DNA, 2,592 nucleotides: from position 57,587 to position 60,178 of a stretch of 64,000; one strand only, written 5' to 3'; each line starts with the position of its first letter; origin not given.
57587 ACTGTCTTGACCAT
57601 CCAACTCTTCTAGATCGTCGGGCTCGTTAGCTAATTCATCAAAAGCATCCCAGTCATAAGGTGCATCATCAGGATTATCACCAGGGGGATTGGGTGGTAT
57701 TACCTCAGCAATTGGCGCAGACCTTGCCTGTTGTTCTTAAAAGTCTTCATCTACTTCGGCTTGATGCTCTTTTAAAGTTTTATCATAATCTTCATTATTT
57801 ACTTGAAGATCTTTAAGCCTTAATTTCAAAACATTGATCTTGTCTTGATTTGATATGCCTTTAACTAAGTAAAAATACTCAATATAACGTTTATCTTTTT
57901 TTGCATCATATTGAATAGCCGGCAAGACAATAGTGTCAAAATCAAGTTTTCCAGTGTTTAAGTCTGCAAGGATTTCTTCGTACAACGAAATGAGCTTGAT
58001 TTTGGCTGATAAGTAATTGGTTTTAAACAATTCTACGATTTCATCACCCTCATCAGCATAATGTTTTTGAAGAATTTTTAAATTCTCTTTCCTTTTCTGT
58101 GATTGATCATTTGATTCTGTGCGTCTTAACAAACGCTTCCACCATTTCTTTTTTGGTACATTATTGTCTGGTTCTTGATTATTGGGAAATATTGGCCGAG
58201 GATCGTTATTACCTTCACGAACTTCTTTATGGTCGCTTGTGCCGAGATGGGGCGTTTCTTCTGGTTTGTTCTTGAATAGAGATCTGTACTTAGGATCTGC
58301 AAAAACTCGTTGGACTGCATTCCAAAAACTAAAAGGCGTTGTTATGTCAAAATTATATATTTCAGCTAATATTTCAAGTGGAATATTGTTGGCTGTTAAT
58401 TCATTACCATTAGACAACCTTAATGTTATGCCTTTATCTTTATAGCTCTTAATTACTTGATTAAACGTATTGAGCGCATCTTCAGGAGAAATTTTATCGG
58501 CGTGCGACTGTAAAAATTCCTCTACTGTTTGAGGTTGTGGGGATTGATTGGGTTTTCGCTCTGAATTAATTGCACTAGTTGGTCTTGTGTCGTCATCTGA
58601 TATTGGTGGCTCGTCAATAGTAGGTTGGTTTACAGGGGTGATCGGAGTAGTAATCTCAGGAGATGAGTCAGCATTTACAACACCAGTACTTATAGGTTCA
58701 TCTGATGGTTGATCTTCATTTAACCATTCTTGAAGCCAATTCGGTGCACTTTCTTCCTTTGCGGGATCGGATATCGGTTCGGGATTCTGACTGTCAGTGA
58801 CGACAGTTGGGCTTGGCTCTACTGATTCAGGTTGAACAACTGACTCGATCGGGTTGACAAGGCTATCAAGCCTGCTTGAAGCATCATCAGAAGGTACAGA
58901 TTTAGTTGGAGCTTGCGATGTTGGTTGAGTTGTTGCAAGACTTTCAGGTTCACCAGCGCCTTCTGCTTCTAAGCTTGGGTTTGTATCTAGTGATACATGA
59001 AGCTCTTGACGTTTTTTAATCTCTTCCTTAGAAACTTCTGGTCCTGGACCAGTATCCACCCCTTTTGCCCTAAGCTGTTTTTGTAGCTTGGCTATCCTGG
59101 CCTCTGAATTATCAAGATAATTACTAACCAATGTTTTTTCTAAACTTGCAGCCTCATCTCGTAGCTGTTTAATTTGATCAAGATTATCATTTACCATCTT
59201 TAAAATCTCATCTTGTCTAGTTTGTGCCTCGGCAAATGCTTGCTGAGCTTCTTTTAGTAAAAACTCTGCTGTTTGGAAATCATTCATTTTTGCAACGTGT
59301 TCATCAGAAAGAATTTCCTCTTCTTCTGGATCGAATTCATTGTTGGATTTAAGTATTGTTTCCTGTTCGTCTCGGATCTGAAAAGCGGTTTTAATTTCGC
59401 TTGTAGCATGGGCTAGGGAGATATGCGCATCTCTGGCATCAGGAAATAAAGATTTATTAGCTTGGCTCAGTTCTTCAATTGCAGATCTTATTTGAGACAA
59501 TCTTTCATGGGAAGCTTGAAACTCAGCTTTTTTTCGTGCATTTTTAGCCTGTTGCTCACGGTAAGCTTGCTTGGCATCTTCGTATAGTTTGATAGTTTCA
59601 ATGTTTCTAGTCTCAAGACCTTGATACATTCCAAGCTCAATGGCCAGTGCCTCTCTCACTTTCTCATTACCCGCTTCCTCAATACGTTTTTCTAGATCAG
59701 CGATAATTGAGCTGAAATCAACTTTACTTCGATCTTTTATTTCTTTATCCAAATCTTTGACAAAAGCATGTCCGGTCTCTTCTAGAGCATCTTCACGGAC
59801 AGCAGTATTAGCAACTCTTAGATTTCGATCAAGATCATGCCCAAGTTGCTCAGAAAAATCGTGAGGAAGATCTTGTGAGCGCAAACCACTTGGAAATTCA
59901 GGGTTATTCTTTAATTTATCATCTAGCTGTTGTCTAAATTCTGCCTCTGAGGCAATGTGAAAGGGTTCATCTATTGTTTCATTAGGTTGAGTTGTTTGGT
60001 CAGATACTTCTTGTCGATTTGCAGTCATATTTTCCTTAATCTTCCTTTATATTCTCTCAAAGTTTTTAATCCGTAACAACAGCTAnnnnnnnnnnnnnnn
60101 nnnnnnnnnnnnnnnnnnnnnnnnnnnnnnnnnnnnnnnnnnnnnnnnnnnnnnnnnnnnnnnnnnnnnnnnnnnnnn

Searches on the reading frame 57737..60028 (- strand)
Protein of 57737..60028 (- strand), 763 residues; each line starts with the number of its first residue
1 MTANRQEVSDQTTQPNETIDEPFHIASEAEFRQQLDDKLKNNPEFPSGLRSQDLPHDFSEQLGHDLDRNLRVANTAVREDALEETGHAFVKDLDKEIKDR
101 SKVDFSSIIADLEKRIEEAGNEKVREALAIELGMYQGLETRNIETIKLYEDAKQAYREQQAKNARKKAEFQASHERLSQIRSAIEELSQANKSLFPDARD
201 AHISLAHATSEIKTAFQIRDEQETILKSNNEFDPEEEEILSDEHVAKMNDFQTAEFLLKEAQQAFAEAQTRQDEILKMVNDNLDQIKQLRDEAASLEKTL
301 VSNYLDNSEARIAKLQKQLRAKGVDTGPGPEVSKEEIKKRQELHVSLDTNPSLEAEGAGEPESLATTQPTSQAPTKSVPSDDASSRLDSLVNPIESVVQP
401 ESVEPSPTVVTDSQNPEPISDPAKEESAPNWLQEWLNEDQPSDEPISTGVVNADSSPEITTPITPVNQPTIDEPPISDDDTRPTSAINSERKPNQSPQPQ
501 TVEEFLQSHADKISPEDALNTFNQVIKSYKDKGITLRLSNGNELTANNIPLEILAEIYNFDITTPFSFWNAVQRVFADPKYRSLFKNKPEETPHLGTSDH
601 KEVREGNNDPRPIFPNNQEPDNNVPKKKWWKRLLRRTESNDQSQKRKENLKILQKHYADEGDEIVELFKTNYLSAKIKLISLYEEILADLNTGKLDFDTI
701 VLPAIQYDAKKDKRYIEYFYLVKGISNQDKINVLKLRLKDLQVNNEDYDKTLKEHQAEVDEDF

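Call 3: search_protein_families(library=pfam, proteins=[window:57737-60028:-], max_evalue=1)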
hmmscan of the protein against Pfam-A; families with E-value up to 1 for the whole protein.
window:57737-60028:- (763 aa): 4 families
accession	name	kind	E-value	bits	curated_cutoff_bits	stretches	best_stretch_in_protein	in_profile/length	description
PF17755.6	UvrA_DNA-bind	-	0.0061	17.3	23.2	1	58-128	36-108/110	UvrA DNA-binding domain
PF05209.18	MinC_N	-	0.014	15.9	27.3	0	26-45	18-37/71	Septum formation inhibitor MinC, N-terminal domain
PF08542.16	Rep_fac_C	-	0.075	13.9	23.6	1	87-124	44-80/88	Replication factor C C-terminal domain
PF19269.4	Anticodon_2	-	0.53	11.1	23.6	0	144-192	35-83/141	Anticodon binding domain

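Call 4: search_protein_families(library=ncbifam, proteins=[window:57737-60028:-], max_evalue=1)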
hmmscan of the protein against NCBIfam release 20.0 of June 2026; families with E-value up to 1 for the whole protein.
window:57737-60028:- (763 aa): 1 family
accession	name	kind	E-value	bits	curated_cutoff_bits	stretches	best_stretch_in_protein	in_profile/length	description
TIGR00823.1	EIIA-LAC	subfamily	0.62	10.3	136.95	1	245-277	27-59/99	lactose-specific PTS transporter subunit IIA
